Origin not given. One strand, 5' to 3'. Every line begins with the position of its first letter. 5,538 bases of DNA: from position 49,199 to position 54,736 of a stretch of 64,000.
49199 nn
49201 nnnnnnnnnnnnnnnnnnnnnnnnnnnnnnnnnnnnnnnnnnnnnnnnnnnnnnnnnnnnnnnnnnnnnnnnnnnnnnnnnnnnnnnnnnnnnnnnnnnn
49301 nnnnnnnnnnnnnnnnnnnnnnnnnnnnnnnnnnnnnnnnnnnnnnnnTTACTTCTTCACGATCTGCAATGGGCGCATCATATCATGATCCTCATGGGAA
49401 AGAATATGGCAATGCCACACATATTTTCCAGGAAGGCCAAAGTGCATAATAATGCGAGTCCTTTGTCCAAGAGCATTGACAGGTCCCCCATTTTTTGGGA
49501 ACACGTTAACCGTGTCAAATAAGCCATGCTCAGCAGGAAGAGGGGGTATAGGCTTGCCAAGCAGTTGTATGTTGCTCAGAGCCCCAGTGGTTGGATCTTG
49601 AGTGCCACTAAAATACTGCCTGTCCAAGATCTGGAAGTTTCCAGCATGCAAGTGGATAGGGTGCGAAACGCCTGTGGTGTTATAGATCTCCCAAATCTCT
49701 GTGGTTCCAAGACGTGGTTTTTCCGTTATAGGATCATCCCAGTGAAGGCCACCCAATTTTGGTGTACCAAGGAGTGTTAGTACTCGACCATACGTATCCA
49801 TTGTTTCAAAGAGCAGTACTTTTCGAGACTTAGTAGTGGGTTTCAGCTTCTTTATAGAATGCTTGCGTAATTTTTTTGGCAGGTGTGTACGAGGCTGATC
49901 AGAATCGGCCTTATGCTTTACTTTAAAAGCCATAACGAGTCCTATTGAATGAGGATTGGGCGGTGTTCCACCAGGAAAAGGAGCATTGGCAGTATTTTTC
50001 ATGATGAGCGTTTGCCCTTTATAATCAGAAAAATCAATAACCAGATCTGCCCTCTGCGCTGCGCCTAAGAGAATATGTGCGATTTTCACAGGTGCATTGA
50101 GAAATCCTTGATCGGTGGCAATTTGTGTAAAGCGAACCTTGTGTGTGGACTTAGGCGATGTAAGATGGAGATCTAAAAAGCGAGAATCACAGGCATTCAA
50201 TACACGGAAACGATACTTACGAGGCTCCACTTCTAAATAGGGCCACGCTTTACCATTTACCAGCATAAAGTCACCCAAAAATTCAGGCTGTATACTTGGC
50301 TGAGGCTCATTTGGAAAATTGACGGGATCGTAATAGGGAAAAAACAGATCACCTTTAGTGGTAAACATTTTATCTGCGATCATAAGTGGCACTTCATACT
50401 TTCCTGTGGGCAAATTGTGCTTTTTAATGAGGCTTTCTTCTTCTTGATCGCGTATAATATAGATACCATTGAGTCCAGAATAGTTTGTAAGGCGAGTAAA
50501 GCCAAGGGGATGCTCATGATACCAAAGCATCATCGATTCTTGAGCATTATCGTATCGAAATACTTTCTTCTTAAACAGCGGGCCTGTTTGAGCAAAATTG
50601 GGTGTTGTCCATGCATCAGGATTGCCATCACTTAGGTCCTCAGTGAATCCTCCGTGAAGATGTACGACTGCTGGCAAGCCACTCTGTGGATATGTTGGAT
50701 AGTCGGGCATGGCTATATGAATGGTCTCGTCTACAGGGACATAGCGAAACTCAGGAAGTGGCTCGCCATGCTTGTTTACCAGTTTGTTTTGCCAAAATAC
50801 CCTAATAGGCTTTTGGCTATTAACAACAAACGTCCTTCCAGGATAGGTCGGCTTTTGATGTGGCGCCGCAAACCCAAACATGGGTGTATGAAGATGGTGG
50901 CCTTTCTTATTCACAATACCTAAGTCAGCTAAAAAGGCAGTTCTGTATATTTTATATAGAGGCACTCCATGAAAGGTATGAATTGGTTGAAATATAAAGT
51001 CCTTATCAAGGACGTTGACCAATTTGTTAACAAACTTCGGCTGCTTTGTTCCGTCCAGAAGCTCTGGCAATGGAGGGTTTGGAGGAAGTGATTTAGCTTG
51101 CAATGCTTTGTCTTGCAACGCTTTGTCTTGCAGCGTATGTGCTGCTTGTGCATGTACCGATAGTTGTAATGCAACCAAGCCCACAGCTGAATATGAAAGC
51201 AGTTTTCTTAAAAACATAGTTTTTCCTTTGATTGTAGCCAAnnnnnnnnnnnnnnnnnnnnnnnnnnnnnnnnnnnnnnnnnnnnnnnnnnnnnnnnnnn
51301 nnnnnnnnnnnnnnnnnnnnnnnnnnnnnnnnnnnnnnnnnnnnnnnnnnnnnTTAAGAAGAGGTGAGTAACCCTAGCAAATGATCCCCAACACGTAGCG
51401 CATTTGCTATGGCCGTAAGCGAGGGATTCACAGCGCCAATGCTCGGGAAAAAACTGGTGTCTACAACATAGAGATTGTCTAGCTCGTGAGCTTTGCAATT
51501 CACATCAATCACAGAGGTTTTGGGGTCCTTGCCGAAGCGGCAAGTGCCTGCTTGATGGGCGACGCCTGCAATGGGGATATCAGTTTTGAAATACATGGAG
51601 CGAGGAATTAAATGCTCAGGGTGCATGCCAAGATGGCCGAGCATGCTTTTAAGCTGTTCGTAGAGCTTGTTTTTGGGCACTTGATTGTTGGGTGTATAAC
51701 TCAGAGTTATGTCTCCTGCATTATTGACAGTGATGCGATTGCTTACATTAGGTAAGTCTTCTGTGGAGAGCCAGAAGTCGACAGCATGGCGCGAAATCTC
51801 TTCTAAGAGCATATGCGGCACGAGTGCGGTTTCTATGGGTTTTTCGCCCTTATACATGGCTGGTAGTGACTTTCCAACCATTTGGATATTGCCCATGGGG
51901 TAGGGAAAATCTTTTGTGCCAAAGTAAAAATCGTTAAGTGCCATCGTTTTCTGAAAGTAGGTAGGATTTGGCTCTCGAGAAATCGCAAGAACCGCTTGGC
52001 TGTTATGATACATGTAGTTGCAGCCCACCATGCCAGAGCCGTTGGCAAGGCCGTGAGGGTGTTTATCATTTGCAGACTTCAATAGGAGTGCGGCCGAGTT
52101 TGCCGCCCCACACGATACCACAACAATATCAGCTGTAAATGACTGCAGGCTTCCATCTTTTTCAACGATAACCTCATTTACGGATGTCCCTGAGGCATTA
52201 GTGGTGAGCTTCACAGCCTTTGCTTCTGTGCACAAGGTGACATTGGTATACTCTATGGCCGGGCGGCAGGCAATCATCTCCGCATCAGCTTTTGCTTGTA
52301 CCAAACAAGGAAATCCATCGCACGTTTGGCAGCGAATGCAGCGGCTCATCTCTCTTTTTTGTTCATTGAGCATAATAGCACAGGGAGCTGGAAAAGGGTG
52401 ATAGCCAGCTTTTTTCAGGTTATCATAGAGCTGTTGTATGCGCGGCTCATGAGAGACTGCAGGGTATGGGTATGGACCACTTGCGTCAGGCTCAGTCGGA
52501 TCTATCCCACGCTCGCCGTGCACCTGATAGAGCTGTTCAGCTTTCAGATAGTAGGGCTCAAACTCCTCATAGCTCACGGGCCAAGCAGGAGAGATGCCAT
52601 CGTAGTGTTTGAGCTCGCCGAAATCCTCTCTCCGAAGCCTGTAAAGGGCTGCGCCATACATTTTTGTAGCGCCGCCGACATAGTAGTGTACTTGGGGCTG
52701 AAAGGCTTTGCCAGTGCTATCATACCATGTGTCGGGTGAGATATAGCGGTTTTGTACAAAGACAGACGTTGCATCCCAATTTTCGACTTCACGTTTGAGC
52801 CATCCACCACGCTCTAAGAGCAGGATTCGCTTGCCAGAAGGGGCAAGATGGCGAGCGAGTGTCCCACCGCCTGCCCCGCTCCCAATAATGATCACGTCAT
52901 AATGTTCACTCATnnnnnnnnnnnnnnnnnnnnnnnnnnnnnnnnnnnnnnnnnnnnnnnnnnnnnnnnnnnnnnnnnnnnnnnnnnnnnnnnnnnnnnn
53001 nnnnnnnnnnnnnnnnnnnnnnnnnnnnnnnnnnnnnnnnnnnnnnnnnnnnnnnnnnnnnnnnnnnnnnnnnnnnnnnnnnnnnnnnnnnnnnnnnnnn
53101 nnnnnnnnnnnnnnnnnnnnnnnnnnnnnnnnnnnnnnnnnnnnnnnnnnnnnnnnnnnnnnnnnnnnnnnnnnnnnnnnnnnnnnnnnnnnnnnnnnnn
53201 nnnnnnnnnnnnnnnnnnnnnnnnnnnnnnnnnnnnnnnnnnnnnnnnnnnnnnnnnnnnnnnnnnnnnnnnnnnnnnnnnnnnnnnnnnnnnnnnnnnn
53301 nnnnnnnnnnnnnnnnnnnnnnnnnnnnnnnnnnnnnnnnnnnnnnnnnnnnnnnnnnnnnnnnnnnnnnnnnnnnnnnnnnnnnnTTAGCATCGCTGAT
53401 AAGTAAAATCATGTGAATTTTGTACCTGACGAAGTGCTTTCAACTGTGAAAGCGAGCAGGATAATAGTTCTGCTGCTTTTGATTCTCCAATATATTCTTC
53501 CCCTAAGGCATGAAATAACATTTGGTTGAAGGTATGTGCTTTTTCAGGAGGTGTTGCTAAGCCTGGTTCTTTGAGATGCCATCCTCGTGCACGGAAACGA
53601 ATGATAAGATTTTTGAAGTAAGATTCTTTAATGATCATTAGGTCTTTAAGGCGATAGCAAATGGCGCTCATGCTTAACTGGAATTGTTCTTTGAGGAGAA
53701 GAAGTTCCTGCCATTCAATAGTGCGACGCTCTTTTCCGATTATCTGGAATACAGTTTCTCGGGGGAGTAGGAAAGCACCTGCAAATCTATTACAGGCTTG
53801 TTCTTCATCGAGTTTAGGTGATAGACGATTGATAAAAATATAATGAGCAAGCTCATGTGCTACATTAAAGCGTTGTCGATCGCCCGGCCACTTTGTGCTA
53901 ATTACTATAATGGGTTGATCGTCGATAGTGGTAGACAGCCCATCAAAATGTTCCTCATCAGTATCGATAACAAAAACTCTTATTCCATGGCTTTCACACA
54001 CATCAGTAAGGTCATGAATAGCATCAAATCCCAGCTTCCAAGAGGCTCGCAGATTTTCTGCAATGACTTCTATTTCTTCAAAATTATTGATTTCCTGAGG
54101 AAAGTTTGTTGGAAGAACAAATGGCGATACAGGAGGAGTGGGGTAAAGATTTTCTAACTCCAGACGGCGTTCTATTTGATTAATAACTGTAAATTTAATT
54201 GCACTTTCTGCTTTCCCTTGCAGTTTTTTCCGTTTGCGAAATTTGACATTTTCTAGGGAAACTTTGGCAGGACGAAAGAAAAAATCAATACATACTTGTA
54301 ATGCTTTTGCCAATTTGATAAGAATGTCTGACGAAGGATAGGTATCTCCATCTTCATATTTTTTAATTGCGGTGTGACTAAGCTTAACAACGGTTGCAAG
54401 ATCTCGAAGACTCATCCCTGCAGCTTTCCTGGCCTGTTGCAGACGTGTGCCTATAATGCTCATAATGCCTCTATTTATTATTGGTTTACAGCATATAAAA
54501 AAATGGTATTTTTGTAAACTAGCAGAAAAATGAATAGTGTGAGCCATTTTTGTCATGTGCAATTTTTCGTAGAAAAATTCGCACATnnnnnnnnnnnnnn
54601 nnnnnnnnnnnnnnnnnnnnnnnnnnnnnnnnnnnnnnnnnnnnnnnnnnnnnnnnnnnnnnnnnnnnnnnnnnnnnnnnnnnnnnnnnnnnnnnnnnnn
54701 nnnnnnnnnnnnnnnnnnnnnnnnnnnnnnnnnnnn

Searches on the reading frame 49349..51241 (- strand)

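Call 44: search_protein_families(library=ncbifam, proteins=[window:49349-51241:-], max_evalue=1e-10)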
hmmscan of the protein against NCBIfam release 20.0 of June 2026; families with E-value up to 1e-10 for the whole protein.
window:49349-51241:- (630 aa): 3 families
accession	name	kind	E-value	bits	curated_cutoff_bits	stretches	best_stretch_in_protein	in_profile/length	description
NF045554.1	AmiPhnlOxPhsA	equivalog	5.2e-67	226.7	950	2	131-467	50-384/581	O-aminophenol oxidase PhsA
NF008205.1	PRK10965.1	equivalog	1.1e-28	100.3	525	1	192-413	100-297/529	multicopper oxidase CueO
NF008135.0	PRK10883.1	equivalog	1.4e-19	70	581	1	234-412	134-293/471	cell division protein FtsP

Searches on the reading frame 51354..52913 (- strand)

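Call 44: search_protein_families(library=ncbifam, proteins=[window:51354-52913:-], max_evalue=1e-10)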
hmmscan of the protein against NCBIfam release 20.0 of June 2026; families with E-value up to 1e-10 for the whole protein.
window:51354-52913:- (519 aa): 5 families
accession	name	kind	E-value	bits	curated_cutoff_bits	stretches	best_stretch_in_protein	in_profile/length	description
TIGR03970.1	mycofact_MftG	equivalog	1.1e-18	67.5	387.45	0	448-510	421-484/487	mycofactocin dehydrogenase MftG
NF002550.0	PRK02106.1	subfamily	3.1e-16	59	605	0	451-514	471-535/563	choline dehydrogenase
TIGR01810.1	betA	equivalog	1.6e-14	53.5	732.1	0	452-514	465-528/532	choline dehydrogenase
TIGR02462.1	pyranose_ox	equivalog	2.9e-14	52.9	544.9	0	451-512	482-543/548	pyranose oxidase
NF058674.1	CholsOxChoxAB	equivalog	2.3e-11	42.9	850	0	448-507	468-527/535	cholesterol oxidase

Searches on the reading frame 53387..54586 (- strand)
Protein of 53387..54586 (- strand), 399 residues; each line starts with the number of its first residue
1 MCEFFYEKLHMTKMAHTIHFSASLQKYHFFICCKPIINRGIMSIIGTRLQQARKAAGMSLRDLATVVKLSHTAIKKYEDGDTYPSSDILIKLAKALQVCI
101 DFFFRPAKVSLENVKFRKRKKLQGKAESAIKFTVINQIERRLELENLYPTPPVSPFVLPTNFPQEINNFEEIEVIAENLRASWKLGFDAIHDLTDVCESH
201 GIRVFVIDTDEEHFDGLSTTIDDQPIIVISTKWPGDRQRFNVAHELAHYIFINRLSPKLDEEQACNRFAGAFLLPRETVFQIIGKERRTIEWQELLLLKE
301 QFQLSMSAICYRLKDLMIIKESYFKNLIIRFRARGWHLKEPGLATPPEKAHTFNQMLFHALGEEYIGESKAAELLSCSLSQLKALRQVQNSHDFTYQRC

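Call 44: search_protein_families(library=ncbifam, proteins=[window:53387-54586:-], max_evalue=1e-10)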
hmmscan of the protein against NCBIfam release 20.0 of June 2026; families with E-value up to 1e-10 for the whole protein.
window:53387-54586:- (399 aa): 2 families
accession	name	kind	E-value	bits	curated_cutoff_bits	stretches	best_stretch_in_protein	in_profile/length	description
NF052239.1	antitox_spr1629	equivalog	1.7e-31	109.7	335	1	45-341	3-318/377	spr1629 family repressor/antitoxin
NF041951.1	phage_RstR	subfamily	1.5e-14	54.2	80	1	45-132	3-94/108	RstR family transcriptional repressor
